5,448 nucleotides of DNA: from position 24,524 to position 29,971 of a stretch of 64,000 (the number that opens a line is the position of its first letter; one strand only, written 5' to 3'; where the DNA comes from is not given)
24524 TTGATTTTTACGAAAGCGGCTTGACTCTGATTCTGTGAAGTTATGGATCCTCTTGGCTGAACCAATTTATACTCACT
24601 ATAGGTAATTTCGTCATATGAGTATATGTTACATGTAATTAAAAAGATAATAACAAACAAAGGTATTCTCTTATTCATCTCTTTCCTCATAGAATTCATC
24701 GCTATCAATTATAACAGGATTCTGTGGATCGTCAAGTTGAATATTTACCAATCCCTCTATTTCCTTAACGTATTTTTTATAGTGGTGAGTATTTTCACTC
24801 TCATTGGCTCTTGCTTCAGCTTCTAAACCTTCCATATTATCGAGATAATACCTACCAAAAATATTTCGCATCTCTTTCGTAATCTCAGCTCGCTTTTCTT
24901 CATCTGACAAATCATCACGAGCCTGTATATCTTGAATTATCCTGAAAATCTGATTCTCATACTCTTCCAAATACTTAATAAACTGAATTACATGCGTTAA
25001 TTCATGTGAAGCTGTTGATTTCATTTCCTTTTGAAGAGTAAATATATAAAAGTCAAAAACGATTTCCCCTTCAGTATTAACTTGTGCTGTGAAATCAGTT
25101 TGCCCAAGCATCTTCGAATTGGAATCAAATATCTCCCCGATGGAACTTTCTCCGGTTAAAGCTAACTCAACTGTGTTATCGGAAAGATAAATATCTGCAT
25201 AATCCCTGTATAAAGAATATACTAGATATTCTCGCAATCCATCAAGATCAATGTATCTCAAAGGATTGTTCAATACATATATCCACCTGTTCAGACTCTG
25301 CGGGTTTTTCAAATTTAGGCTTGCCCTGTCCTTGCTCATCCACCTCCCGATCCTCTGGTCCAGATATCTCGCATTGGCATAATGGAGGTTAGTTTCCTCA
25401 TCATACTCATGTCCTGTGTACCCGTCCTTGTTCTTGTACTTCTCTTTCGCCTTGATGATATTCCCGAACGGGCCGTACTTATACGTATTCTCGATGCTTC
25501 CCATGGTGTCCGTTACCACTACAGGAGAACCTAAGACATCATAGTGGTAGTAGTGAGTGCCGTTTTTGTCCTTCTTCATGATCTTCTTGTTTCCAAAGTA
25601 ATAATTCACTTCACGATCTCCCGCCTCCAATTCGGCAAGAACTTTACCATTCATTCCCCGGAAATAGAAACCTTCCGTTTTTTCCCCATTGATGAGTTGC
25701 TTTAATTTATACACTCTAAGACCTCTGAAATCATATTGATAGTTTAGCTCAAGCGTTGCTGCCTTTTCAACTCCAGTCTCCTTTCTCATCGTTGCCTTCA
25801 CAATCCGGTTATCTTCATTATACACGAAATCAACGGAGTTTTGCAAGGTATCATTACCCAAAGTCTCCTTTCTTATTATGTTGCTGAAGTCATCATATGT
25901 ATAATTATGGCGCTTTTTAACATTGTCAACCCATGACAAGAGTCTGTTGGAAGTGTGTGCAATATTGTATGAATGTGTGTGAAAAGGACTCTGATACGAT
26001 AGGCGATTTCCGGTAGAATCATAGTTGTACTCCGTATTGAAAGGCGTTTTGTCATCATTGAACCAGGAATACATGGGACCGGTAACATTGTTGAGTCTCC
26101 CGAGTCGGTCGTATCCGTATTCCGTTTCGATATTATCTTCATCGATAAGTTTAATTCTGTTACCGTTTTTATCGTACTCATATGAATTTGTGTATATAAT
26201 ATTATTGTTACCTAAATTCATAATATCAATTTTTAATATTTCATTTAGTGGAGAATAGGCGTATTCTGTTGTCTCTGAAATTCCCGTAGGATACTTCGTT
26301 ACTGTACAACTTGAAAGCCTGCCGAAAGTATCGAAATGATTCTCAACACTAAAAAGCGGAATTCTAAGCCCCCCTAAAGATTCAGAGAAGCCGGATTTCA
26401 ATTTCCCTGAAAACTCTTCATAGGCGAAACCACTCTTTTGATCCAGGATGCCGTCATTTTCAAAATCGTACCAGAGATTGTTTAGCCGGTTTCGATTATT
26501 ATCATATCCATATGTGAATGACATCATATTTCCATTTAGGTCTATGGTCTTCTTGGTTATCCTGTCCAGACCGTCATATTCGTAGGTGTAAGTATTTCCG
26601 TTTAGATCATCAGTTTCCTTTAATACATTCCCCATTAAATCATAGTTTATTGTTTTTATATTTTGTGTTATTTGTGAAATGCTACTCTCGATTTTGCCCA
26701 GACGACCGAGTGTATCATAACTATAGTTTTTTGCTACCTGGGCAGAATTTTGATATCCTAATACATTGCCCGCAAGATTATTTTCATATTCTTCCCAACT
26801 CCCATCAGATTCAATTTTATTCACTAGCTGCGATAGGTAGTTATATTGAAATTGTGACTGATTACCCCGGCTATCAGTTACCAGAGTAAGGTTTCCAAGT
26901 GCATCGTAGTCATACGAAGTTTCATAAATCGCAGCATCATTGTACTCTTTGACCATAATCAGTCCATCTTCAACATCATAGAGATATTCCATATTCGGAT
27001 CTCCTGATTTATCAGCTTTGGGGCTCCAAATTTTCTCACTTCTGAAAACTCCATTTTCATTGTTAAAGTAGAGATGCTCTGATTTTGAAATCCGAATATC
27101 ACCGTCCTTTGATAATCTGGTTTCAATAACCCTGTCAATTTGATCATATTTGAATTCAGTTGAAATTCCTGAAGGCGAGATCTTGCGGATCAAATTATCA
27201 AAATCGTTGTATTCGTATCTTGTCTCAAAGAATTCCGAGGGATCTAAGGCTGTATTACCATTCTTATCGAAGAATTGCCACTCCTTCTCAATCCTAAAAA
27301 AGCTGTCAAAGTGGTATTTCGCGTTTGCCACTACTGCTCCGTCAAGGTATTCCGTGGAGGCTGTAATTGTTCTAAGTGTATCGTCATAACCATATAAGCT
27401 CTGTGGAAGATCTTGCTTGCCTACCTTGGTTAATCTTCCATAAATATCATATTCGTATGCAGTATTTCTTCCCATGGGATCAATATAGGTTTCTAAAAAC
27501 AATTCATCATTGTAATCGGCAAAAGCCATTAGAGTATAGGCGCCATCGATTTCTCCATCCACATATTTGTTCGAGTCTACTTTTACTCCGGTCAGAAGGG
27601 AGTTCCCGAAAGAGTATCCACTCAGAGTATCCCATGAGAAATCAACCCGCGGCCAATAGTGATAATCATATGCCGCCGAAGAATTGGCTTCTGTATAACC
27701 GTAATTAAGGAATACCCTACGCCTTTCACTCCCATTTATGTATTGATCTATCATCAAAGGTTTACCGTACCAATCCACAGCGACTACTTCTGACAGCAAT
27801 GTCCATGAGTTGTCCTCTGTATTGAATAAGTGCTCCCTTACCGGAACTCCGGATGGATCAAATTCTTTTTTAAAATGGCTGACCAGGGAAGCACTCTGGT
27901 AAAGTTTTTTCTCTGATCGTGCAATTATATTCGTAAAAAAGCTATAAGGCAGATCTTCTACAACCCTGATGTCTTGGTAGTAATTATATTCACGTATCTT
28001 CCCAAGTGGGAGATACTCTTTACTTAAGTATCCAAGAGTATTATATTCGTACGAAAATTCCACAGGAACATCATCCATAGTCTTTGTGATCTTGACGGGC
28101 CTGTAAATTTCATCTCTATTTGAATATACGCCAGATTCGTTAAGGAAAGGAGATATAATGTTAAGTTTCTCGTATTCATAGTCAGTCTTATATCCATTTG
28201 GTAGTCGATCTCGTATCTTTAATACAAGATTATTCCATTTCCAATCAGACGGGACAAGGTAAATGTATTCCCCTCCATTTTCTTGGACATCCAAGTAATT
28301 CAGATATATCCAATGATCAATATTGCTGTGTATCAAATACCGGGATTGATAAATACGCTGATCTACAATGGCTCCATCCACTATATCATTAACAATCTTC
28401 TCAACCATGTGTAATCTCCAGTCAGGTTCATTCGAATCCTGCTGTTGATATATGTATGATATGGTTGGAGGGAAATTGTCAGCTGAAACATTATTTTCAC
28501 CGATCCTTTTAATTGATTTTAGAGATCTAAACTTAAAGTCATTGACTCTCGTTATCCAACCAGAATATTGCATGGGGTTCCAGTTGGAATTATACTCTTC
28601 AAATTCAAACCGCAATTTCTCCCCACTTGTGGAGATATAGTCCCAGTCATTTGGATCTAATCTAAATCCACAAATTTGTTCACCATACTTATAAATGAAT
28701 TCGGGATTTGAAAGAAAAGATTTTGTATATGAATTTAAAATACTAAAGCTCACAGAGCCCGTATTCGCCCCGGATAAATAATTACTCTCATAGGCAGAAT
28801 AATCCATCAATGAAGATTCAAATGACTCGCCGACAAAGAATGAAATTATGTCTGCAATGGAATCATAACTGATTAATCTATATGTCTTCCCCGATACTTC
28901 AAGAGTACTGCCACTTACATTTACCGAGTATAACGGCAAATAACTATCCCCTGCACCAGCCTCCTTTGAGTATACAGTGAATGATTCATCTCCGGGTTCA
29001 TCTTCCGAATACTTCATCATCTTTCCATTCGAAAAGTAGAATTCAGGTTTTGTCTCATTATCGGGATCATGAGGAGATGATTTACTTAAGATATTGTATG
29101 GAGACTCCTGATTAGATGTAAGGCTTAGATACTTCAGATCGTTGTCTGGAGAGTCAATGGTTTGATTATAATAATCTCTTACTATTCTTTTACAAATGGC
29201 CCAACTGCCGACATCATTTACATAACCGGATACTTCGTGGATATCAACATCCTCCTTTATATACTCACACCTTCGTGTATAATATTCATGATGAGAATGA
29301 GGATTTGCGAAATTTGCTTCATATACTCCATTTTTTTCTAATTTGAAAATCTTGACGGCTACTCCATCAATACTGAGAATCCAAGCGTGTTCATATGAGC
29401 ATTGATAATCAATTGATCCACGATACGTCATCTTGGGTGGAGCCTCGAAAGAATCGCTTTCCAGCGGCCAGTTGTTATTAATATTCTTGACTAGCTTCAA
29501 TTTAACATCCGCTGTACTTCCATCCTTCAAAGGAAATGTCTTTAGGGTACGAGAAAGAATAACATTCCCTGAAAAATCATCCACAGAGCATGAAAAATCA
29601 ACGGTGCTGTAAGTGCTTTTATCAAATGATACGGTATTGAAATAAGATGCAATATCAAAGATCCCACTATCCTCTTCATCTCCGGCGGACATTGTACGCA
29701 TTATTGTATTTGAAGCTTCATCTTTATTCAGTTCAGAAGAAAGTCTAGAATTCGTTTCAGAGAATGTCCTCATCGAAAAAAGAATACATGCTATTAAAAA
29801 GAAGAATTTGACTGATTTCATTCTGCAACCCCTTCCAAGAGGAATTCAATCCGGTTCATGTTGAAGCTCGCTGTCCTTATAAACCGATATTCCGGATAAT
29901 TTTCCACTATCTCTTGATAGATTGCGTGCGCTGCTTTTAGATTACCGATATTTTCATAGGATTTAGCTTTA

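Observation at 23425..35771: Translationally coupled four-gene module: giant FlgD-Ig/beta-propeller surface protein, TPR lipoprotein, Sec-dependent RHS toxin, secreted candidate immunity protein. No T6SS genes present.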

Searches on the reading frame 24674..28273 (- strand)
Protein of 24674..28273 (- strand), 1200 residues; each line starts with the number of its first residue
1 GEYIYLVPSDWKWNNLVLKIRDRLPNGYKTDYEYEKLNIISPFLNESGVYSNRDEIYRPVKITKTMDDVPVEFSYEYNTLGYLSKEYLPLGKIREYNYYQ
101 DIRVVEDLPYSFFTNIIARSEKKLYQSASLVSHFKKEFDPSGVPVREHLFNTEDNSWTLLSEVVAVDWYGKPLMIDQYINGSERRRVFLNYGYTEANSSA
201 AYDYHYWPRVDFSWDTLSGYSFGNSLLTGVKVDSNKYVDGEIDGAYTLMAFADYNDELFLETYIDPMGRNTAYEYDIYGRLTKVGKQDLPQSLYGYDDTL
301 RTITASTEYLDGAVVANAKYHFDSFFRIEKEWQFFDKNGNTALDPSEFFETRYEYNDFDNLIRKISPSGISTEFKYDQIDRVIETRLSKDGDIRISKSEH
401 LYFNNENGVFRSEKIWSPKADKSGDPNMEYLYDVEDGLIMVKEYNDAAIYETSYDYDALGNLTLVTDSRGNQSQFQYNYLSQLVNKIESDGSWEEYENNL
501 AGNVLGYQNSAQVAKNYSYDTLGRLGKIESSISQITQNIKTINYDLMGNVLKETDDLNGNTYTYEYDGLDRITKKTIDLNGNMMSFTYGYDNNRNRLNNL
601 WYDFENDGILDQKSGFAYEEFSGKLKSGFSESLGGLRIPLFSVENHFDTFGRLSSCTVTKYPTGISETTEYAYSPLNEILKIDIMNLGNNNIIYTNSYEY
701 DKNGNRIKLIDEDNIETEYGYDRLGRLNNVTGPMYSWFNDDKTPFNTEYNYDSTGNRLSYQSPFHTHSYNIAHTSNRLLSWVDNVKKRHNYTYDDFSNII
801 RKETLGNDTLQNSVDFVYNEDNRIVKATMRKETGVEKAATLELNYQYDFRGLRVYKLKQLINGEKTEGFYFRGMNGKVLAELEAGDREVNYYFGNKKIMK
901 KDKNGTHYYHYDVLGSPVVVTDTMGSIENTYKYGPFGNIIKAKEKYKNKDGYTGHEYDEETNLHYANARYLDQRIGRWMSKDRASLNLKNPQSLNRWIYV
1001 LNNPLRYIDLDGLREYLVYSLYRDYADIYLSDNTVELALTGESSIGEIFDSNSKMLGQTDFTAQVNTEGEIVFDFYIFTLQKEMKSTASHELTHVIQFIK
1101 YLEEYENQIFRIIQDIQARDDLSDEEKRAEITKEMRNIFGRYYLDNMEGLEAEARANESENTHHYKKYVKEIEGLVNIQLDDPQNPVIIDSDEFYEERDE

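Call 61: predict_structure(alignment_id=A1)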
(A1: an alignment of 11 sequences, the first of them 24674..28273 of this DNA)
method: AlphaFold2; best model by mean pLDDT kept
length: 1200 residues; sequences in the alignment: 11
mean_pLDDT: 50.9   pTM: 0.32
mean pLDDT of the five models: 50.9, 49.7, 49.3, 48.6, 47.9
residues with pLDDT >= 90: 18; 70-90: 273; 50-70: 296; < 50: 613
segments of 3 or more residues with pLDDT < 50: 1-32, 34-61, 65-71, 79-81, 89-236, 242-247, 336-339, 341-343, 391-428, 445-447, 568-571, 575-643, 649-651, 660-662, 675-680, 685-696, 735-742, 872-884, 893-896, 934-937, 983-1107, 1135-1200
pLDDT, mean of each block of 10 residues (from residue 1): 27 32 34 40 27 28 47 55 54 41 26 27 24 27 26 25 26 25 24 24 23 26 30 47 47 75 71 81 74 78 77 72 80 60 58 82 79 67 59 44 38 41 43 57 54 78 83 88 88 86 84 82 78 61 72 69 57 46 36 29 28 24 24 32 49 59 58 50 44 48 67 68 77 51 68 69 73 61 73 77 70 80 80 60 74 72 58 41 48 55 69 62 73 54 61 58 66 63 40 33 31 25 24 25 25 24 29 26 30 31 45 63 66 51 30 28 22 23 29 26
secondary structure, 60 per line:
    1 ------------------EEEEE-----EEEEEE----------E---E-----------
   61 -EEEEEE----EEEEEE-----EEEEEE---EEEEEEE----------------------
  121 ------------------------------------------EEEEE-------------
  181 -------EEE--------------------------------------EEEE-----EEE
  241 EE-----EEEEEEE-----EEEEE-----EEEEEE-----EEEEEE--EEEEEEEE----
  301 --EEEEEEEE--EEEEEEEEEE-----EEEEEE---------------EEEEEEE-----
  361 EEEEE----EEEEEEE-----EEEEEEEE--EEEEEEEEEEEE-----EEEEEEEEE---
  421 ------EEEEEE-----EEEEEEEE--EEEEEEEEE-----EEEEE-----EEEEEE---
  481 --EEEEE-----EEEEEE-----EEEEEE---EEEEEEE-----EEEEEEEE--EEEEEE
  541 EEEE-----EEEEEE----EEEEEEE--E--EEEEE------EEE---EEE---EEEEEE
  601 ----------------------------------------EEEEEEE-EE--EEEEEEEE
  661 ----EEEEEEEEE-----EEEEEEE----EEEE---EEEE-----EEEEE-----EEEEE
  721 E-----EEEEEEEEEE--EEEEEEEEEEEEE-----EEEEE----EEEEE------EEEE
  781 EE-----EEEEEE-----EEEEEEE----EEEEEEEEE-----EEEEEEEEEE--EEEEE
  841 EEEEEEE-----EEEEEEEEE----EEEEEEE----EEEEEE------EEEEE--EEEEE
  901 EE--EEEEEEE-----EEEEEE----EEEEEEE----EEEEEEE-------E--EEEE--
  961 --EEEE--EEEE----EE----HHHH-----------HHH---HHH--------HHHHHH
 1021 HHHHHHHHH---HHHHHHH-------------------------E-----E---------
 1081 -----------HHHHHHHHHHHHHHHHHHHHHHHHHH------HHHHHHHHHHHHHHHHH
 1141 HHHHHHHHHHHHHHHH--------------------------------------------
elements in order (helices of 4 or more, strands of 3 or more residues): E19-23 E29-34 E62-67 E72-77 E83-88 E92-98 E163-167 E188-190 E229-232 E238-242 E248-254 E260-264 E270-275 E281-286 E289-296 E303-310 E313-322 E328-333 E349-355 E361-365 E370-376 E382-389 E392-403 E409-417 E427-432 E438-445 E448-456 E462-466 E472-477 E483-487 E493-498 E504-509 E513-519 E525-532 E535-544 E550-555 E560-566 E572-576 E583-585 E589-591 E595-600 E641-647 E653-660 E665-673 E679-685 E690-693 E697-700 E706-710 E716-721 E727-736 E739-751 E757-761 E766-770 E777-782 E788-793 E799-805 E810-818 E824-833 E836-847 E853-861 E866-872 E877-882 E889-893 E896-902 E905-911 E917-922 E927-933 E938-944 E955-958 E963-966 E969-972 H983-986 H1015-1029 H1033-1039 H1092-1117 H1124-1156
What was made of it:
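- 25478..27511 (-): Detectable YD-repeat shell (aa 771-1448). Divergent repeats probably extend further upstream. AF2 beta-hairpin repeats with pLDDT 70-88 in parts (call 61).
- On Bacterial teneurin-like protein (TLP): A fold-level test was not possible, because the model has pLDDT<50 for aa 517-766 and aa 1-516 was not modelled (call 61).
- Tried and rejected: AF2 of RHS aa 517-1716 with an 11-sequence alignment (call 61). pLDDT 50.9.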

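Call 63: fold_search(model_id=the predicted structure, library=pdb)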
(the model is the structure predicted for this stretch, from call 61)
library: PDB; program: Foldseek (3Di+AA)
matches with E <= 10: 581; with E <= 0.001: 110
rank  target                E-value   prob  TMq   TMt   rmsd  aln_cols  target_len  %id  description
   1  7q97_A                2.6e-34  1.00  0.15  0.17  41.2      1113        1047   16  Structure of the bacterial type VI secretion system effector RhsA. (released 2021-12-22)
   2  8qja_C                3.1e-34  1.00  0.13  0.15  40.9      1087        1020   14  T6SS-linked Rhs repeat protein - Advenella mimigardefordensis VgrG-Rhs core (released 2024-09-25)
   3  8qjc                  9.8e-34  1.00  0.14  0.15  39.0      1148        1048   15  T6SS-linked Rhs repeat protein - Salmonella bongori Rhs-core domain with toxin domain (released 2024-09-25)
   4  8qja_A                1.1e-33  1.00  0.14  0.16  41.0      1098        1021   14  T6SS-linked Rhs repeat protein - Advenella mimigardefordensis VgrG-Rhs core (released 2024-09-25)
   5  8uy4_A                1.9e-33  1.00  0.12  0.11  40.3      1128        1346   13  Acinetobacter baumannii Tse15 Rhs effector (released 2024-10-09)
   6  8qjd_B                2.8e-33  1.00  0.13  0.15  39.4      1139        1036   14  T6SS-linked Rhs repeat protein - Salmonella bongori Rhs-core domain (released 2024-09-25)
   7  8qja_B                5.0e-33  1.00  0.13  0.15  40.1      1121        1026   15  T6SS-linked Rhs repeat protein - Advenella mimigardefordensis VgrG-Rhs core (released 2024-09-25)
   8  8uxt                  5.2e-33  1.00  0.13  0.11  40.3      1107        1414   12  Acinetobacter baumannii Tse15 Rhs effector, toxin cleavage mutant (D1369N, D1391N) (released 2024-10-09)
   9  8qja_D                5.8e-33  1.00  0.14  0.16  38.4      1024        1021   16  T6SS-linked Rhs repeat protein - Advenella mimigardefordensis VgrG-Rhs core (released 2024-09-25)
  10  8qjb_A                7.7e-33  1.00  0.13  0.15  39.4      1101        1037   14  T6SS-linked Rhs repeat protein - Salmonella bongori Rhs-core domain extended N-terminus (released 2024-09-25)
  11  8cp6_B                3.2e-32  1.00  0.15  0.16  40.3      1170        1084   14  Type six secretion system exported effector 5 (Tse5) (released 2023-12-06)
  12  8h8b                  7.5e-30  1.00  0.14  0.16  41.5      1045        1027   16  Type VI secretion system effector RhsP in its pre-autoproteolysis and monomeric form (released 2023-01-18)
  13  8h8a_A                9.5e-30  1.00  0.12  0.15  39.0      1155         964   16  Type VI secretion system effector RhsP in its post-autoproteolysis and monomeric form (released 2023-01-18)
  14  7pq5                  9.9e-30  1.00  0.14  0.16  41.1      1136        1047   13  Photorhabdus laumondii T6SS-associated Rhs protein carrying the Tre23 toxin domain (released 2021-12-01)
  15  9ifo_A                4.5e-27  1.00  0.14  0.12  39.4      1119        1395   13  Structure of Teneurin-Like Protein (TLP) (released 2026-03-11)
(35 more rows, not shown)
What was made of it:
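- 25478..27511 (-): Foldseek top hits are Rhs cores at E~1e-34 (call 63).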

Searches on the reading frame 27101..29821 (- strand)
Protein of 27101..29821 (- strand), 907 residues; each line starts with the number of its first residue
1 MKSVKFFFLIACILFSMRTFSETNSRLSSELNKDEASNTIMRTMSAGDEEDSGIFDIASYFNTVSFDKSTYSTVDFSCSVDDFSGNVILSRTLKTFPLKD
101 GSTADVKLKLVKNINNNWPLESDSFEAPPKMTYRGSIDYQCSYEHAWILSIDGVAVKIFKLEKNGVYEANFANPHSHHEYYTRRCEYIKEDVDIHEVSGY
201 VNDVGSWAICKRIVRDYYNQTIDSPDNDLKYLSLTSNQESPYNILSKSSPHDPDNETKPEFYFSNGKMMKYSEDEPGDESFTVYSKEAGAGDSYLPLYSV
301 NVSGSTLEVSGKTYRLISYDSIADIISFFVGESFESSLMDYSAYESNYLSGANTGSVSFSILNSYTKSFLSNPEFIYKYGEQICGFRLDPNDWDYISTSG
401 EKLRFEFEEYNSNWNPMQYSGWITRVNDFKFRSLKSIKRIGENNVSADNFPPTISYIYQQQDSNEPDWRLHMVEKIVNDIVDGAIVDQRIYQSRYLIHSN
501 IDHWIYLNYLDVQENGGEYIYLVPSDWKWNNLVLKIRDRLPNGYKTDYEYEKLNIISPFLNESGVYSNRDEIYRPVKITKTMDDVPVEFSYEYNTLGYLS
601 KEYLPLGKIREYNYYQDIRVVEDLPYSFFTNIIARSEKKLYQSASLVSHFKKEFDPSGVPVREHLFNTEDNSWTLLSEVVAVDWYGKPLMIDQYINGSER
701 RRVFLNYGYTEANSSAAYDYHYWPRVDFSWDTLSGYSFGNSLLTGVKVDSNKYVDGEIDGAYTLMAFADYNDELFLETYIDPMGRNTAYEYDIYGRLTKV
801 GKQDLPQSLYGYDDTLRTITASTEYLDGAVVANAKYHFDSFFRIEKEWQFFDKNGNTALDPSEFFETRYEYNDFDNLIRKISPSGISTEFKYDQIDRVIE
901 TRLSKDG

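Call 12: find_homologous_proteins(query=window:27101-29821:-, max_evalue=0.001)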
Query seq(907 aa): 6773 candidates shared short words with the query, none scored E <= 0.001.
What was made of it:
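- Tried and rejected: Word-index search with RHS aa 1-907 (call 12).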

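Call 36: search_protein_representatives(protein=window:27512-29821:-)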
Query: 770 residues. Proteins with E-value up to 0.001 (for the whole library): 1; up to 1e-10: 1; up to 1e-30: 1. The best 1 are listed.
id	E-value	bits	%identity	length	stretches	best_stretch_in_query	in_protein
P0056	0.0e+00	1764.2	93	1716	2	1-770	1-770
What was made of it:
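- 27512..29821 (-): RHS signal peptide (aa 1-21; FLIAC string at Cys12) plus orphan N-terminal region (aa 22-770). Exhaustive phmmer against 1.84 billion representatives returned only the protein itself (call 36).
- Tried and rejected: The exhaustive phmmer (call 36) replaced it.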

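Call 59: search_dna_similar(query=window:27512-29821:-, collection=plasmids, mode=protein, max_evalue=0.001, max_rows=10)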
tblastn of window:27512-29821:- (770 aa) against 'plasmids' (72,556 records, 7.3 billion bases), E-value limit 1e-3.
No match.
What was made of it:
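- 27512..29821 (-): No plasmid hit (call 59).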

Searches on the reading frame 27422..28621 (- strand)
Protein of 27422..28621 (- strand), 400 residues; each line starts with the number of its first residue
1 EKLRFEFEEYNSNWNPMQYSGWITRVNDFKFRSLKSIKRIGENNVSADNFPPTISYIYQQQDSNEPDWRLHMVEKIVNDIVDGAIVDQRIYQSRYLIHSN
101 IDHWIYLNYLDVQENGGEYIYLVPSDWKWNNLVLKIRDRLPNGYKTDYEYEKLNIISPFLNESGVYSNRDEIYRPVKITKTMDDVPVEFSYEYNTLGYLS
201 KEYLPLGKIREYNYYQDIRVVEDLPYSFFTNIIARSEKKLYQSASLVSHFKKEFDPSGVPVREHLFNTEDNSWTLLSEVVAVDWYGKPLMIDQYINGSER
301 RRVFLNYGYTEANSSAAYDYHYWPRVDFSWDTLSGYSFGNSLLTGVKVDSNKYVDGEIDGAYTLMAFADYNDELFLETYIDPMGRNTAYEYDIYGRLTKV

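Call 22: search_protein_families(library=pfam, proteins=[window:27422-28621:-], max_evalue=1)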
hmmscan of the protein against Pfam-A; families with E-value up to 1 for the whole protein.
window:27422-28621:- (400 aa): 1 family
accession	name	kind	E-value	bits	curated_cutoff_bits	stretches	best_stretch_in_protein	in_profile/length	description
PF05593.20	RHS_repeat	-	2.9e-06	28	22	1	378-400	9-31/38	RHS Repeat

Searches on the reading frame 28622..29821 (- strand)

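Call 22: search_protein_families(library=pfam, proteins=[window:28622-29821:-], max_evalue=1)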
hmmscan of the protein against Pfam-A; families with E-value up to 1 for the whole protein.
window:28622-29821:- (400 aa): 1 family
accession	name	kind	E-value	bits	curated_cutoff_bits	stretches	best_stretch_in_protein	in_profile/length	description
PF03944.20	Endotoxin_C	-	0.046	14.5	21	1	18-91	59-135/142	delta endotoxin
